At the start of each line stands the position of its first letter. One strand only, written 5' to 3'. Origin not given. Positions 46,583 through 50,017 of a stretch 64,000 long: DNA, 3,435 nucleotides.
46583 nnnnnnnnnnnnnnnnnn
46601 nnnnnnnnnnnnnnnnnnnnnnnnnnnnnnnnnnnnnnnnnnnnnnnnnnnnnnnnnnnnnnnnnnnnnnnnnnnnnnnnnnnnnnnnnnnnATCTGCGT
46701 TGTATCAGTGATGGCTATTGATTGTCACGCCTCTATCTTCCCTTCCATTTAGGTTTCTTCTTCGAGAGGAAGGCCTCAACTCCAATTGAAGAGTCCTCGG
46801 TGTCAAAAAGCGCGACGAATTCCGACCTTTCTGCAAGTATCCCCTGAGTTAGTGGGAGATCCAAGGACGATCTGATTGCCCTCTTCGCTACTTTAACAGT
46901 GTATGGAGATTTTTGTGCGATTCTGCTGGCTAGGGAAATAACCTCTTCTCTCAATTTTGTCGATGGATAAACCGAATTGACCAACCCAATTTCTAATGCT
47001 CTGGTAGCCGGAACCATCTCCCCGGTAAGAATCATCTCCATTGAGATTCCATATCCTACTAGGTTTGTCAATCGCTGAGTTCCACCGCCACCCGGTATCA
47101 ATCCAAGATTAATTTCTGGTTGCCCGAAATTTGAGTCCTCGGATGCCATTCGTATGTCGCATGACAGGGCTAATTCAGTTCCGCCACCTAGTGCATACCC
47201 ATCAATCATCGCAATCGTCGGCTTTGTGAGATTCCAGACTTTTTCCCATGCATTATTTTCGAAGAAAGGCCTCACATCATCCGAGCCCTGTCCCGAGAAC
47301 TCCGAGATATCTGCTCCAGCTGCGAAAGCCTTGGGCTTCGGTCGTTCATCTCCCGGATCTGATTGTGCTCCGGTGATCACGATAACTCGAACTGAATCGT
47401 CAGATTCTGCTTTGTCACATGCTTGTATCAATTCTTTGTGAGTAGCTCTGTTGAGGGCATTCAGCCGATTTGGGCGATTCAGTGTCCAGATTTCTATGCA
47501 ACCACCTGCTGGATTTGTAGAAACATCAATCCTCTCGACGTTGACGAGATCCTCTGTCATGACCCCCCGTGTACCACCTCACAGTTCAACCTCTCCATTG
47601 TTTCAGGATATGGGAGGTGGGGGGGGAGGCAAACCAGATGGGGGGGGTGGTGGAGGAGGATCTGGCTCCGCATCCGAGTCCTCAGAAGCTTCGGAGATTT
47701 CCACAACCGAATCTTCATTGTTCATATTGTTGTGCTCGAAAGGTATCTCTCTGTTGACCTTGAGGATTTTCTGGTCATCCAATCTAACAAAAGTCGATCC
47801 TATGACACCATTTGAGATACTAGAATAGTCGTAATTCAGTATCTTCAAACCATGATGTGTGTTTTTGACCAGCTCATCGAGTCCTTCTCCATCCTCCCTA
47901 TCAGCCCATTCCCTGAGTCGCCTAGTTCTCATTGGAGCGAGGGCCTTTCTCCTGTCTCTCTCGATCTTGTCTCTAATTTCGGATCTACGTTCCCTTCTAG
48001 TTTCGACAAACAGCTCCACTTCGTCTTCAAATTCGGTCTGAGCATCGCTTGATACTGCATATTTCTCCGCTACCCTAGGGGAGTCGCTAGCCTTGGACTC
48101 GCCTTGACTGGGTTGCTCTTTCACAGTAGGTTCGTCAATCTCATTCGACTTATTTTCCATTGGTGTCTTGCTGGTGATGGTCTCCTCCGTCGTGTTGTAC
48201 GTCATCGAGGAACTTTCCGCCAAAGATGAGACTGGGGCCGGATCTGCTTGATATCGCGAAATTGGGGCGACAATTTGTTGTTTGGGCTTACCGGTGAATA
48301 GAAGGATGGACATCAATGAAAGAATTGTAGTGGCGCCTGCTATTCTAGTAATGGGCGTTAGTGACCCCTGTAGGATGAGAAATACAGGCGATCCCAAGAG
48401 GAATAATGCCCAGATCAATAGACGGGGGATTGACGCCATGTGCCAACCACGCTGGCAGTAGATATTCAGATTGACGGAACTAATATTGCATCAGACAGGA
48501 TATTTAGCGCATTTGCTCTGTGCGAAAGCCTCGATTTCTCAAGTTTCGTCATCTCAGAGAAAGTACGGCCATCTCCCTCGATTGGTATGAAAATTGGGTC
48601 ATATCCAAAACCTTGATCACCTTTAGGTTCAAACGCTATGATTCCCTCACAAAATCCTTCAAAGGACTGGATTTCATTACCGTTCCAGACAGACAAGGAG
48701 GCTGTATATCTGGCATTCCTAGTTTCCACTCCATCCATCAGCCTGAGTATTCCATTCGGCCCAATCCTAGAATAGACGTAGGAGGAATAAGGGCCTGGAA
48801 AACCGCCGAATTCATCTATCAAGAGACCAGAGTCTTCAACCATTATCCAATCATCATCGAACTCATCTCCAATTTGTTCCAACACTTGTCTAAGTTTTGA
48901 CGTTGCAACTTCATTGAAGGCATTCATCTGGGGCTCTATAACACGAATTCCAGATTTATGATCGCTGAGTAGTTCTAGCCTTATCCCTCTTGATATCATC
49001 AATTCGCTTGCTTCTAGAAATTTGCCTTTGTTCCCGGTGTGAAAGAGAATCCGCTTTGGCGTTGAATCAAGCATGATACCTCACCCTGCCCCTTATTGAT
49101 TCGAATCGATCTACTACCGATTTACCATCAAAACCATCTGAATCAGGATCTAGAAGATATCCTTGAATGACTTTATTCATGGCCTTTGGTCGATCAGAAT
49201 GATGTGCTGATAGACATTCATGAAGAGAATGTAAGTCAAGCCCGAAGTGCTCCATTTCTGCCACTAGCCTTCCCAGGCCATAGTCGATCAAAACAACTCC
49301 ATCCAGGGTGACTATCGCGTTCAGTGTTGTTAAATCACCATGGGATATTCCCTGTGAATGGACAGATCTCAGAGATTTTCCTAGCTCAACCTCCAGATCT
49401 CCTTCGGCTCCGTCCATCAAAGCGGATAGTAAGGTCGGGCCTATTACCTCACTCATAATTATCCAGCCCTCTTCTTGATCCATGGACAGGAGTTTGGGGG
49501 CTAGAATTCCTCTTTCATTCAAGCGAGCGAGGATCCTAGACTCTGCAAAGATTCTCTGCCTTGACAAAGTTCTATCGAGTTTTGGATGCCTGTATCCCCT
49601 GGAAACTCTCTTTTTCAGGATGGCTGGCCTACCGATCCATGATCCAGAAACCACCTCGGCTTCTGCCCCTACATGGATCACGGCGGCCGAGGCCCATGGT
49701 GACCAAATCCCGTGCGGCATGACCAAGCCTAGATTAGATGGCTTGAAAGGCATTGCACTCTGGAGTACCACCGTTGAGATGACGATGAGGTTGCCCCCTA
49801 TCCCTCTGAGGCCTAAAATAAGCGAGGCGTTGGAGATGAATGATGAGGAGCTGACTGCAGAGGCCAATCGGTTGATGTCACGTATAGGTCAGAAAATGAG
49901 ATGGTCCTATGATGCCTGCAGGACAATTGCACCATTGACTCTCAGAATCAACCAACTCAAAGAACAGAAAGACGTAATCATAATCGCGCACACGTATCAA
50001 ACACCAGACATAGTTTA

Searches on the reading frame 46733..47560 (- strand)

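Call 15: search_protein_families(library=pfam, proteins=[window:46733-47560:-], max_evalue=0.0001)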
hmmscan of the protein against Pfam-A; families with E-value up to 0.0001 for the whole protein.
window:46733-47560:- (275 aa): 2 families
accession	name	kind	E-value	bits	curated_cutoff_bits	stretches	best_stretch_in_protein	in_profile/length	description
PF00378.25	ECH_1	-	3.2e-63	213.8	27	1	25-274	9-250/251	Enoyl-CoA hydratase/isomerase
PF16113.10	ECH_2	-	1.6e-36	126.9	27.2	1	23-205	2-179/335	Enoyl-CoA hydratase/isomerase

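Call 17: search_protein_families(library=ncbifam, proteins=[window:46733-47560:-], max_evalue=0.001)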
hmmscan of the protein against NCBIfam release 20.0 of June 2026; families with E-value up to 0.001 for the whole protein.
window:46733-47560:- (275 aa): 73 families (the best 25 are shown)
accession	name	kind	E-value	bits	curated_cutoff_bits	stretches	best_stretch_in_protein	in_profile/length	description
NF007239.0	PRK09674.1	equivalog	3.7e-72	242.9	371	1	23-275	15-257/257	2,3-dehydroadipyl-CoA hydratase PaaF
NF004475.0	PRK05809.1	subfamily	2.2e-69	233.9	394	1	20-274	12-259/260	short-chain-enoyl-CoA hydratase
NF006007.0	PRK08138.1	subfamily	2.4e-68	230.3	355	1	22-275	18-261/261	enoyl-CoA hydratase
NF004517.0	PRK05862.1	equivalog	3e-66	223.5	396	1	21-274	13-256/257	enoyl-CoA hydratase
NF051848.1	EnCoAHydtEchA19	equivalog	1.8e-65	221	400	1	20-275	8-258/258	enoyl-CoA hydratase EchA19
NF005803.0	PRK07658.1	equivalog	8.6e-60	202.3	313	1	22-275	12-257/257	enoyl-CoA hydratase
NF005802.0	PRK07657.1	equivalog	2.9e-59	200.7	363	1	21-274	13-259/260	enoyl-CoA hydratase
NF006566.0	PRK09076.1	subfamily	3.7e-59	200.4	286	1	20-273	13-258/260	enoyl-CoA hydratase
NF042430.2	EnCoAhydt_DpgD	equivalog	7.7e-56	189.4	400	1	24-275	9-258/258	enoyl-CoA-hydratase DpgD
NF004634.0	PRK05980.1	equivalog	1.4e-55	188.5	375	1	22-273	13-261/263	crotonase/enoyl-CoA hydratase family protein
NF006100.0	PRK08252.1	subfamily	2.7e-54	184.4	282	1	20-275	11-254/254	crotonase/enoyl-CoA hydratase family protein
NF004840.0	PRK06190.1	equivalog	7.5e-50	169.9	253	1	20-247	12-231/260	enoyl-CoA hydratase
NF004781.0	PRK06127.1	subfamily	1.5e-49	169.1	291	1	20-275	19-269/269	enoyl-CoA hydratase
NF006699.0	PRK09245.1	subfamily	1.4e-48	165.5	354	1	20-274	11-265/266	crotonase/enoyl-CoA hydratase family protein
NF004796.0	PRK06144.1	subfamily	4.1e-48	164.1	272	1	22-275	18-262/262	enoyl-CoA hydratase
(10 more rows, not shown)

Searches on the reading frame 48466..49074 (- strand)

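Call 15: search_protein_families(library=pfam, proteins=[window:48466-49074:-], max_evalue=0.0001)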
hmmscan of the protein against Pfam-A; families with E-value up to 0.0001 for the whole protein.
window:48466-49074:- (202 aa): 1 family
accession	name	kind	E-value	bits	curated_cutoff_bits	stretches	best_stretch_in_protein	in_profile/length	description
PF01725.21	Ham1p_like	-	5.9e-44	150.6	22.5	1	9-194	1-184/186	Ham1 family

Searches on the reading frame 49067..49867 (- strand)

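Call 15: search_protein_families(library=pfam, proteins=[window:49067-49867:-], max_evalue=0.0001)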
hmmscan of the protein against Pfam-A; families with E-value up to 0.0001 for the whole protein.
window:49067-49867:- (266 aa): 2 families
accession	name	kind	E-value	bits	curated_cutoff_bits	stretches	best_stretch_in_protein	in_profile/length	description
PF01163.29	RIO1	-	6.3e-06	26.4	22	1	94-196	43-148/187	RIO domain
PF06293.20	Kdo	-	6.6e-05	22.9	21.3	0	94-131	46-83/207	Lipopolysaccharide kinase (Kdo/WaaP) family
